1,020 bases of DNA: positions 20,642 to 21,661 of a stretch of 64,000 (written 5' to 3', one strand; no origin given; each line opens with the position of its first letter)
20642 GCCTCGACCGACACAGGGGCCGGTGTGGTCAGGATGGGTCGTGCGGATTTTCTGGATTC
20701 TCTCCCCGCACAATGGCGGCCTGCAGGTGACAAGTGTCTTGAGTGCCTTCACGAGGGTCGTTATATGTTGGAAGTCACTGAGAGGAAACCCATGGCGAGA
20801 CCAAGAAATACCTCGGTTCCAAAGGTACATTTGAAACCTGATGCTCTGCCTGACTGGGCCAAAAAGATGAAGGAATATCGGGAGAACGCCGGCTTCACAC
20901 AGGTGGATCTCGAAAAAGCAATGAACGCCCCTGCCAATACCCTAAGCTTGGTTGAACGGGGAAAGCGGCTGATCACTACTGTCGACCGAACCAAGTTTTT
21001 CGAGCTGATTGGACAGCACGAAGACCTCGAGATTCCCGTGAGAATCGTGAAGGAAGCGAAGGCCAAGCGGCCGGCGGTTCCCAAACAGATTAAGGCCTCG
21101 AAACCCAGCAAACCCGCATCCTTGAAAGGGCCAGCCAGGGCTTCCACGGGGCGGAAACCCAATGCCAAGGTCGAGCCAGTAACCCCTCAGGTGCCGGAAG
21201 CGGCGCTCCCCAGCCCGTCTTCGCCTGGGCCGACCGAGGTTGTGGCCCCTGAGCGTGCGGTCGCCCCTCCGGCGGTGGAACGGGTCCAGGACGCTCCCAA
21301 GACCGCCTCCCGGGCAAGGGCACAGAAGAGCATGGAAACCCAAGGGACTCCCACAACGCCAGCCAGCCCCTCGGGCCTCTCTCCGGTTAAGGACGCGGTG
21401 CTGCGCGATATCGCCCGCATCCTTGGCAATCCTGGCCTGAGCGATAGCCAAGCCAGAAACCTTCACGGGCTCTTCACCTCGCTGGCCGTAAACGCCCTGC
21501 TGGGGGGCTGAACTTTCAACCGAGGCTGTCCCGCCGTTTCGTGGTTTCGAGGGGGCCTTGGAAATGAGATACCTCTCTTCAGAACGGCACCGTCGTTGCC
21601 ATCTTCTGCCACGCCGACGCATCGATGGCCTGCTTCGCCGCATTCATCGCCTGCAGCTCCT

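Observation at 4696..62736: A 13-nt motif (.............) marks essentially every transcription unit of the element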

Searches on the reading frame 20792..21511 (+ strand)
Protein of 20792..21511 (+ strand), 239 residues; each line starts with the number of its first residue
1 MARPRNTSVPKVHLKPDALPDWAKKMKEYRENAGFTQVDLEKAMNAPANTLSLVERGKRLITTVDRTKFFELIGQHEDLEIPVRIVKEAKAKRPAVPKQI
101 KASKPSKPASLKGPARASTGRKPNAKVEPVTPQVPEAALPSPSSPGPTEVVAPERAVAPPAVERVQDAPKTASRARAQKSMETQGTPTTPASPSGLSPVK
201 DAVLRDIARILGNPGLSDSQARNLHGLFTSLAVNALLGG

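Call 8: search_protein_families(library=pfam, proteins=[window:20792-21511:+], max_evalue=0.01)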
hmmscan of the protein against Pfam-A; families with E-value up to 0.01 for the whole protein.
window:20792-21511:+ (239 aa): 2 families
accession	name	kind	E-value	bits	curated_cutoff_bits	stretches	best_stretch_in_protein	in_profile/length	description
PF13560.12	HTH_31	-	2.7e-05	24.8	27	1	26-65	6-46/64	Helix-turn-helix domain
PF01381.28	HTH_3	-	0.00019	21.8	23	1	26-62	1-37/55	Helix-turn-helix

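Call 76: search_protein_families(library=ncbifam, proteins=[window:20792-21511:+], max_evalue=0.1)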
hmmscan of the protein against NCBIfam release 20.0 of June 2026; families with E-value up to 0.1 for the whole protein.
window:20792-21511:+ (239 aa): 2 families
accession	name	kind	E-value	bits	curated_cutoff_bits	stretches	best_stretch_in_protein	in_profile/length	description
NF047542.1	telomere_Tap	equivalog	0.011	14.4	600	1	15-173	12-148/695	telomere-associated protein Tap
TIGR00270.2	TIGR00270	equivalog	0.028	14.2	110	1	17-58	71-112/159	multiprotein bridging factor aMBF1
